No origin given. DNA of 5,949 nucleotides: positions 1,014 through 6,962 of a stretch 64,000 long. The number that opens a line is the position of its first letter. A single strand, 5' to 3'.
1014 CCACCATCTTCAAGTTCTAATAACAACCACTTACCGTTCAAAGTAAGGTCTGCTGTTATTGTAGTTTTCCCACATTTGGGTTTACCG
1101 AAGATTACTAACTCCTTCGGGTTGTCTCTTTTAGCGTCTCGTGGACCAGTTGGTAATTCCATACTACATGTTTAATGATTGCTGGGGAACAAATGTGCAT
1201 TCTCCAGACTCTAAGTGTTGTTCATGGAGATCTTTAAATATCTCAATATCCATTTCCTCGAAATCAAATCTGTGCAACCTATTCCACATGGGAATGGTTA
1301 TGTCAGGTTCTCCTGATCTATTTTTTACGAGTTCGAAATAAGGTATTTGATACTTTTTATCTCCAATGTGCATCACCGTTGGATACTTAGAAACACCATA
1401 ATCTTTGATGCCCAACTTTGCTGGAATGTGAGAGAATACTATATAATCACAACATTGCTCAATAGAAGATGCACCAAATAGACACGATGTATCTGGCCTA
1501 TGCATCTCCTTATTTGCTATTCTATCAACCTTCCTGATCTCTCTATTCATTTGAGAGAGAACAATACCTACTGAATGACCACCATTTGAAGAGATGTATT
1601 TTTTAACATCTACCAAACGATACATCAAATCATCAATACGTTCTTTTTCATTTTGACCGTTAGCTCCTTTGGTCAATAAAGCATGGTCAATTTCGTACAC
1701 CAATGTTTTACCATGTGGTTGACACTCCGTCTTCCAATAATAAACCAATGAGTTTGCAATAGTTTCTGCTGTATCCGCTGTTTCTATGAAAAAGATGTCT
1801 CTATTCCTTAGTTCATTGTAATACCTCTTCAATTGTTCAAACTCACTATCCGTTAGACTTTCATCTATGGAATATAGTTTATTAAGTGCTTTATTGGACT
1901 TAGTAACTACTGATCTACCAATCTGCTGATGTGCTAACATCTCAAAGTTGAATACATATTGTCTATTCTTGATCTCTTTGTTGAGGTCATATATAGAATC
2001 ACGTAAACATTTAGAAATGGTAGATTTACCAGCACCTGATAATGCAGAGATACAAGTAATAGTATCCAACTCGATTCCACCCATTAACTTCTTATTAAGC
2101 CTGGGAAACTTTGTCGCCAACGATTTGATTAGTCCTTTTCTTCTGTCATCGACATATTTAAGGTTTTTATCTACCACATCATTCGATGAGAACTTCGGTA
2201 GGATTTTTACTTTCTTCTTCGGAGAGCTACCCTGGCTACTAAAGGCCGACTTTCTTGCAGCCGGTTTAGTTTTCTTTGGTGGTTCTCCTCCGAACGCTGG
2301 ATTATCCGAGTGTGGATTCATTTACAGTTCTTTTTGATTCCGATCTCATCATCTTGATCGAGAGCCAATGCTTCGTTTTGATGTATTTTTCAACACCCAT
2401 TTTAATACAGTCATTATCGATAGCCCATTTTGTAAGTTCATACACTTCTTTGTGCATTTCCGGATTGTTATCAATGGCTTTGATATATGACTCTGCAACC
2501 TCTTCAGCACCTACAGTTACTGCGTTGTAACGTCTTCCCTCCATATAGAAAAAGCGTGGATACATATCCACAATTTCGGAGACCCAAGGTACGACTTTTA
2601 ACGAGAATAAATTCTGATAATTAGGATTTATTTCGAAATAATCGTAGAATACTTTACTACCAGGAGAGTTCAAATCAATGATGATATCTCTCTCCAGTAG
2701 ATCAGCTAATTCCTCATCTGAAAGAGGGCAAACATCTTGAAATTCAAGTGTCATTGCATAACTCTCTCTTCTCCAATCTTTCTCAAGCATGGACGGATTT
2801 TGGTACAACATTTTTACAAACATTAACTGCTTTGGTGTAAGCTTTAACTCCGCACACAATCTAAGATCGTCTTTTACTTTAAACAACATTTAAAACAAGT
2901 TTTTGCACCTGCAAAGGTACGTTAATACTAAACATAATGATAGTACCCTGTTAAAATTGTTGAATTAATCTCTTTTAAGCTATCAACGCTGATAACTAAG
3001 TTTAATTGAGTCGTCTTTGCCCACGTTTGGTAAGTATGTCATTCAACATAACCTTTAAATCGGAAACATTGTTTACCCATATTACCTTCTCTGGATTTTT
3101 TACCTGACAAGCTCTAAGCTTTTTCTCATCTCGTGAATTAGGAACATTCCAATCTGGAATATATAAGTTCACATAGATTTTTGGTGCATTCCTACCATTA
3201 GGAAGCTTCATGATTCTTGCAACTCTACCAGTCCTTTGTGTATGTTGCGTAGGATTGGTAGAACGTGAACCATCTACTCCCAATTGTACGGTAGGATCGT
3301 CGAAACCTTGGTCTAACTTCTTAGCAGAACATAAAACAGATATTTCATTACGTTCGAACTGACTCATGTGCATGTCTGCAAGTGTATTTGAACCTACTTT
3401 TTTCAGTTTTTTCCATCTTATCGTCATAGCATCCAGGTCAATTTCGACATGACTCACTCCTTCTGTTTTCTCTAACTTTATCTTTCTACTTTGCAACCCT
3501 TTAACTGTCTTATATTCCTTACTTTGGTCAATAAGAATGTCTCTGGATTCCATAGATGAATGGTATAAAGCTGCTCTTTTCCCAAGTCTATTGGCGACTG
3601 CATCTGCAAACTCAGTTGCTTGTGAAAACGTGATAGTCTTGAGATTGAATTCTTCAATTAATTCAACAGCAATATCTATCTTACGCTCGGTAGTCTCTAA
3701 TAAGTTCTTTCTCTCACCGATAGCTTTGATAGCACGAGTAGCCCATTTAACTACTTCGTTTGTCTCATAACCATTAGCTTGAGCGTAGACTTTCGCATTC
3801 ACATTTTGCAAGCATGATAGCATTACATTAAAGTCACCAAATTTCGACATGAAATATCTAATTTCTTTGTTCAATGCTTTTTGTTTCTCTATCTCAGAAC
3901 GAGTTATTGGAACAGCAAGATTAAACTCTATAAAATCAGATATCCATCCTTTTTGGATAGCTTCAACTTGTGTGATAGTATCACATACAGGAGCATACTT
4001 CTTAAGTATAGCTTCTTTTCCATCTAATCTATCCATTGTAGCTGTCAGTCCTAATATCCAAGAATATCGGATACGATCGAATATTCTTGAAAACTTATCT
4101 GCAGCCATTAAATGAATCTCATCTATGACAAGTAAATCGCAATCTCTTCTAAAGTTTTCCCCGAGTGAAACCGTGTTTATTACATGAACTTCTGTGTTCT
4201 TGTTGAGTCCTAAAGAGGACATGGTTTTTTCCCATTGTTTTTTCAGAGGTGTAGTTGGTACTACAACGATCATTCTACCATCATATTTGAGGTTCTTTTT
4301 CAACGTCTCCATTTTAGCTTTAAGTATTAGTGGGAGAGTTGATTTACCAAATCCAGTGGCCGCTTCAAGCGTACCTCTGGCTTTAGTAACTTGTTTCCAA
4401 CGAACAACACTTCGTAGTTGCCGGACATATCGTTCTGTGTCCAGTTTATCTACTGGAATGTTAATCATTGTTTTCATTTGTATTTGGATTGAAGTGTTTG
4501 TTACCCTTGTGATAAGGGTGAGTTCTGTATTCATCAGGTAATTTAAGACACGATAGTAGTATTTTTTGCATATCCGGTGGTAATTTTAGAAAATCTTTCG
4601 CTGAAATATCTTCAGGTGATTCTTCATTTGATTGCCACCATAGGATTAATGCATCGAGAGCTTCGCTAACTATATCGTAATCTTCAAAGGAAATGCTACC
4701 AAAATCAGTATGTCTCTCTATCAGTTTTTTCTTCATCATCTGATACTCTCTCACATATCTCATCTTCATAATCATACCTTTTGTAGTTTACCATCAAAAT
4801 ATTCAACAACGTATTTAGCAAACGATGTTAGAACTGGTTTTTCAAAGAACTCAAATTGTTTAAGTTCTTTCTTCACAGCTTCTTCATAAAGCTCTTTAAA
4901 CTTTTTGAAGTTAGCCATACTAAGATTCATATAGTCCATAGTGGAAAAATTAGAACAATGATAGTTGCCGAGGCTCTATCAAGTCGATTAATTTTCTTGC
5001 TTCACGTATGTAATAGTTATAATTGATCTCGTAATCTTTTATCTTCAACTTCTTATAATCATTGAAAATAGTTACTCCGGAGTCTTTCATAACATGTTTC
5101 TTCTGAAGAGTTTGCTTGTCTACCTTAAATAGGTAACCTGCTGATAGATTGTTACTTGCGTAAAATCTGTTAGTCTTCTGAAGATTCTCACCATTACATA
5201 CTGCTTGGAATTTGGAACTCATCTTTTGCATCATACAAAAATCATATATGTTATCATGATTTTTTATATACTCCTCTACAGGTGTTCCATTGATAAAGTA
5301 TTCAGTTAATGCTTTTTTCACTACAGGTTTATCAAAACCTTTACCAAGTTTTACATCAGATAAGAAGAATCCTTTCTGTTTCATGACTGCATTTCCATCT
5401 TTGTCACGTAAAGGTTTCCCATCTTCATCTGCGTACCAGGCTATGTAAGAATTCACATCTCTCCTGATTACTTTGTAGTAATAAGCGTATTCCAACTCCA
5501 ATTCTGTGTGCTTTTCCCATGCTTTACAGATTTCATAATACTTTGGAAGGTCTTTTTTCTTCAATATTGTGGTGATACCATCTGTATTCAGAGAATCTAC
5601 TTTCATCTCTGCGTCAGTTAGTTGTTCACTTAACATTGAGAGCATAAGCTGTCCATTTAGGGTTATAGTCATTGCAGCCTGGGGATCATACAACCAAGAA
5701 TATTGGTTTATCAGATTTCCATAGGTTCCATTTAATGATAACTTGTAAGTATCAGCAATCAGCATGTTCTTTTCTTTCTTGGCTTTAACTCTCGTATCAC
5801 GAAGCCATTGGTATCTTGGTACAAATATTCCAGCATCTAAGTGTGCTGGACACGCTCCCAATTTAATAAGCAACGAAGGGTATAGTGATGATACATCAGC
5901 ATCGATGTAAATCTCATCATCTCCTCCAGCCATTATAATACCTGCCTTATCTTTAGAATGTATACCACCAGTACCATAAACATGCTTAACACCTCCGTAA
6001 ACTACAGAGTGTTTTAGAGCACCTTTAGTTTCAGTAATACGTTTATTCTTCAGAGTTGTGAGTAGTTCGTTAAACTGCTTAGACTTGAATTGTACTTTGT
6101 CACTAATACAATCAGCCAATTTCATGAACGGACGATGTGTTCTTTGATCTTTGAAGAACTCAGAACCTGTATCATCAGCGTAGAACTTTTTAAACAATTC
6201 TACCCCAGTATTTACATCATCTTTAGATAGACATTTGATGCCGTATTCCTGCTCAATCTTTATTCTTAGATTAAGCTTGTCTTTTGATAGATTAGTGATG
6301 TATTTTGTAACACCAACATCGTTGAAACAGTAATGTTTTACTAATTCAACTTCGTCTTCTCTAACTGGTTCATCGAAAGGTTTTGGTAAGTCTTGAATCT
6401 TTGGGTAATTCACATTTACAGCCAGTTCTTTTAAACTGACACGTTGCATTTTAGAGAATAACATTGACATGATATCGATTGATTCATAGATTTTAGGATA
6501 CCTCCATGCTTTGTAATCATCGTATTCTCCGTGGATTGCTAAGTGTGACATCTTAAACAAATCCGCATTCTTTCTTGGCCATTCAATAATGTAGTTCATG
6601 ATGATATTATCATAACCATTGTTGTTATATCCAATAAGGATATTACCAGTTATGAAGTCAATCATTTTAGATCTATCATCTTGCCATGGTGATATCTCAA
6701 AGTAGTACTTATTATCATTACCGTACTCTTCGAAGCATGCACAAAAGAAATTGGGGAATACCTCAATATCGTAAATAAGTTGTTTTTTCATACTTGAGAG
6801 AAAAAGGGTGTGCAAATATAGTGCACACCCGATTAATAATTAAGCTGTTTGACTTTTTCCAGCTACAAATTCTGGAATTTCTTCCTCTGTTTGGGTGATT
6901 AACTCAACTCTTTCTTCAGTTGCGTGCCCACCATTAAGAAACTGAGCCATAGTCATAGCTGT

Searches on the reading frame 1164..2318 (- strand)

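Call 28: search_protein_families(library=phrogs, proteins=[window:1164-2318:-], max_evalue=0.00001)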
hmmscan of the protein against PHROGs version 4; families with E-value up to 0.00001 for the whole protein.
window:1164-2318:- (384 aa): 3 families
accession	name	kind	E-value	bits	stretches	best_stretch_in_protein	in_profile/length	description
phrog_19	-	DNA, RNA and nucleotide metabolism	2.8e-16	60.5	1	54-346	317-572/621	DnaB-like replicative helicase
phrog_37407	-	DNA, RNA and nucleotide metabolism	4.3e-12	46.8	1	80-307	40-258/368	DnaB-like replicative helicase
phrog_239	-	DNA, RNA and nucleotide metabolism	1.2e-09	38.7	1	66-294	340-551/801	DNA primase/helicase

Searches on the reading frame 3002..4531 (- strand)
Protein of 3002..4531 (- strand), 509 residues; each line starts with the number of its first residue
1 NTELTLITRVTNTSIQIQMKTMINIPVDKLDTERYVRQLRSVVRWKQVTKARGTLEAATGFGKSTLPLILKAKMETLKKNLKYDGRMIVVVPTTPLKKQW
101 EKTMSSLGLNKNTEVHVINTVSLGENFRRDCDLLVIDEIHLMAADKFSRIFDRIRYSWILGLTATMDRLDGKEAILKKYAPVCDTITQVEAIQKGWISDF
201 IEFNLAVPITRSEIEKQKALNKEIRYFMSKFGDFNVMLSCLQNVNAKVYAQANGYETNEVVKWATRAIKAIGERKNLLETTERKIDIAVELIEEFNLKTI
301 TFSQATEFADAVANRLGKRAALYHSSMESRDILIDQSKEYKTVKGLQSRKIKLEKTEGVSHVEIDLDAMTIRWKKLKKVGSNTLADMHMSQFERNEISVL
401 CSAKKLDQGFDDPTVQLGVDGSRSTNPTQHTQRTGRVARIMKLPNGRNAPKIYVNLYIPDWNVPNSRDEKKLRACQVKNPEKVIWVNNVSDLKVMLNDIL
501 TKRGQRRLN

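Call 28: search_protein_families(library=phrogs, proteins=[window:3002-4531:-], max_evalue=0.00001)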
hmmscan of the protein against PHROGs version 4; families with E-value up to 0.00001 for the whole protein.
window:3002-4531:- (509 aa): 1 family
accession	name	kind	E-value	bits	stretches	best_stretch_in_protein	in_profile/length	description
phrog_16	-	DNA, RNA and nucleotide metabolism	9.1e-30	104.6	1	39-467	278-604/986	DNA helicase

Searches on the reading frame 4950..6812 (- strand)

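Call 28: search_protein_families(library=phrogs, proteins=[window:4950-6812:-], max_evalue=0.00001)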
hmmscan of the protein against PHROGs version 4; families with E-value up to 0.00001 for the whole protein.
window:4950-6812:- (620 aa): 4 families
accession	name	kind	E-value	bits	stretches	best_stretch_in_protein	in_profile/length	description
phrog_1252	-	DNA, RNA and nucleotide metabolism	2e-152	510.1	1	7-613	50-652/663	DNA polymerase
phrog_18505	-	DNA, RNA and nucleotide metabolism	1.6e-36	127.2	1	352-555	36-239/349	DNA polymerase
phrog_4210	-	DNA, RNA and nucleotide metabolism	4.2e-16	59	1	10-179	721-878/1304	DNA polymerase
phrog_262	-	DNA, RNA and nucleotide metabolism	1.1e-07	31.3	1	342-596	502-681/856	DNA polymerase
